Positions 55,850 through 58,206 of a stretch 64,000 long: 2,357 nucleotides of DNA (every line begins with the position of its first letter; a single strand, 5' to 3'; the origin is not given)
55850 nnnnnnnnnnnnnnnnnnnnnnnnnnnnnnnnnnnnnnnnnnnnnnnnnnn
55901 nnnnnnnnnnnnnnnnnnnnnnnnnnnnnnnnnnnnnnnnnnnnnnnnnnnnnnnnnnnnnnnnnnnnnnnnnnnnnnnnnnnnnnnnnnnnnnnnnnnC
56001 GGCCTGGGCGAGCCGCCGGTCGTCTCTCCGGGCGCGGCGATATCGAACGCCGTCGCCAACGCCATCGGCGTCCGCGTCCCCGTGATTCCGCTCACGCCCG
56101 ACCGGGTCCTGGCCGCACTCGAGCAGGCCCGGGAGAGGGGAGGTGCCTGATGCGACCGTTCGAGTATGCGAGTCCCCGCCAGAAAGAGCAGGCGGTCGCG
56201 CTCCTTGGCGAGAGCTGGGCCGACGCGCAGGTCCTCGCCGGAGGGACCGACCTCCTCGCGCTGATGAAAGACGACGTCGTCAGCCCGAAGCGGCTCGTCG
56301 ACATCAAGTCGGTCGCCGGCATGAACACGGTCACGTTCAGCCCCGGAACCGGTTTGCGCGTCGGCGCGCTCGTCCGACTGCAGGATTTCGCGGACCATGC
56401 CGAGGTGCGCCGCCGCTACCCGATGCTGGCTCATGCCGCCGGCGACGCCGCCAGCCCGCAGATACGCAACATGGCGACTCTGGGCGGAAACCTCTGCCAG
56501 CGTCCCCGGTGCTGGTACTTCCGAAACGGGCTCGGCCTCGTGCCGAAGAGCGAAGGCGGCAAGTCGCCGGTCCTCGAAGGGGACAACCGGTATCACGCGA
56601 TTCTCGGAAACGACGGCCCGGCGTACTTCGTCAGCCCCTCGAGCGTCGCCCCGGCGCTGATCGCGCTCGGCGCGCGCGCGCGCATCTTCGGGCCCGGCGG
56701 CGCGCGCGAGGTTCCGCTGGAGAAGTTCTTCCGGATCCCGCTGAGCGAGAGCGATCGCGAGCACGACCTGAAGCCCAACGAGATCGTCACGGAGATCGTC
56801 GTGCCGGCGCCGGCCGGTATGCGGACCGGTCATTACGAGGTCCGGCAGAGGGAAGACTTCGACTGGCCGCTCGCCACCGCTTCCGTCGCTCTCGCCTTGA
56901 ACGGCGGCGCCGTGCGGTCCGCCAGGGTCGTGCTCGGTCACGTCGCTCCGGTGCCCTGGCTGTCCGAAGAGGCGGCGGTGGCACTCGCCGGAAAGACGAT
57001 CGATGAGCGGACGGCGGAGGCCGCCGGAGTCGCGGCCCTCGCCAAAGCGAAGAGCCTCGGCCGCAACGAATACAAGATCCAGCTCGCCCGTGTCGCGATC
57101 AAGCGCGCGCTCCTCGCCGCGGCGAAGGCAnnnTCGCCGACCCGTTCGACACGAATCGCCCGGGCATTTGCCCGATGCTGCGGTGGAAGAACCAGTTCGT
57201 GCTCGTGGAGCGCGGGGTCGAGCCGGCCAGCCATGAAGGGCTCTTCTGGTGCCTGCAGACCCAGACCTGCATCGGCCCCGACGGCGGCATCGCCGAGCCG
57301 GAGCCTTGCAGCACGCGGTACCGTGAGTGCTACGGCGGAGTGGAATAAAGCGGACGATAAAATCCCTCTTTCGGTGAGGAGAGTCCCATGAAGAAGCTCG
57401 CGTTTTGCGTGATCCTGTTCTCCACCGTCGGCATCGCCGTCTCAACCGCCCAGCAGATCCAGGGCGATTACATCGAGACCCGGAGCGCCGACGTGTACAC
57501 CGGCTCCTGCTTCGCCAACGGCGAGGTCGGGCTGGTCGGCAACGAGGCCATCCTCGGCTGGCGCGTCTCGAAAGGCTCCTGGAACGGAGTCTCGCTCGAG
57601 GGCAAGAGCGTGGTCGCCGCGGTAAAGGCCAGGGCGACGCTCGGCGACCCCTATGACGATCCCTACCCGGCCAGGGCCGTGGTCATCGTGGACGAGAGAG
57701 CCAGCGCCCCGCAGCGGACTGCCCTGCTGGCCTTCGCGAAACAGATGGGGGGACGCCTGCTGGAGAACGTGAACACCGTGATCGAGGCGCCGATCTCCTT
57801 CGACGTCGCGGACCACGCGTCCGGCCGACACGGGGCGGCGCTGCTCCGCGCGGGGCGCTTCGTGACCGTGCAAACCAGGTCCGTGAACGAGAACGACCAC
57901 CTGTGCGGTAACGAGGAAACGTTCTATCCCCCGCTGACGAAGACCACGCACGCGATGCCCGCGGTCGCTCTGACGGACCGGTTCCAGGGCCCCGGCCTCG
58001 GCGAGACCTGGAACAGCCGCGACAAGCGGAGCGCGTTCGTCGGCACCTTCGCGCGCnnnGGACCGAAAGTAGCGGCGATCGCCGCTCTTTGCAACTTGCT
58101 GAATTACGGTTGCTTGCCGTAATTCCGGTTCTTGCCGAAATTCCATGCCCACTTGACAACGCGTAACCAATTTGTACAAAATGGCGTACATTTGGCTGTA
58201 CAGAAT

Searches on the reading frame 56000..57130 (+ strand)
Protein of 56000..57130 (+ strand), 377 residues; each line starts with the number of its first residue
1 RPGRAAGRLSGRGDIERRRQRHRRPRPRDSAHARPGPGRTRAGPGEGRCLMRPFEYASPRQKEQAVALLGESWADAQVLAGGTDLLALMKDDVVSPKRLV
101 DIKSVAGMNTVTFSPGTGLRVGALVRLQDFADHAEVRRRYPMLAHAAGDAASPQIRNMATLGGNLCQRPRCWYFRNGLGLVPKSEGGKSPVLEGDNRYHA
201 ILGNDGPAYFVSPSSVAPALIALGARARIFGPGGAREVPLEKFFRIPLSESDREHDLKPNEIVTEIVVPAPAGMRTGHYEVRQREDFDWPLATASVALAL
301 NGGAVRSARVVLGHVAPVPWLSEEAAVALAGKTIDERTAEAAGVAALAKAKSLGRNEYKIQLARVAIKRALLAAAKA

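Call 25: search_protein_families(library=pfam, proteins=[window:56000-57130:+], max_evalue=0.01)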
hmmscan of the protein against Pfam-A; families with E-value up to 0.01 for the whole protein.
window:56000-57130:+ (377 aa): 2 families
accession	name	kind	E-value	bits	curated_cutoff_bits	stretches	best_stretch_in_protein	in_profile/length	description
PF00941.27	FAD_binding_5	-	1.4e-39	136.1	27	1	53-270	2-169/170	FAD binding domain in molybdopterin dehydrogenase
PF03450.22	CO_deh_flav_C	-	4.6e-13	49.6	25.5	1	278-373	2-101/102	CO dehydrogenase flavoprotein C-terminal domain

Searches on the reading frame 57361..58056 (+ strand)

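Call 25: search_protein_families(library=pfam, proteins=[window:57361-58056:+], max_evalue=0.01)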
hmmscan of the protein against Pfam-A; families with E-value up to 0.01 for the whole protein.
window:57361-58056:+ (232 aa): 1 family
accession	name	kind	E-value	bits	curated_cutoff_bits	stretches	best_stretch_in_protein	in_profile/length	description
PF07040.16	DUF1326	-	1.9e-10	41.6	25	1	62-177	23-134/177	Protein of unknown function (DUF1326)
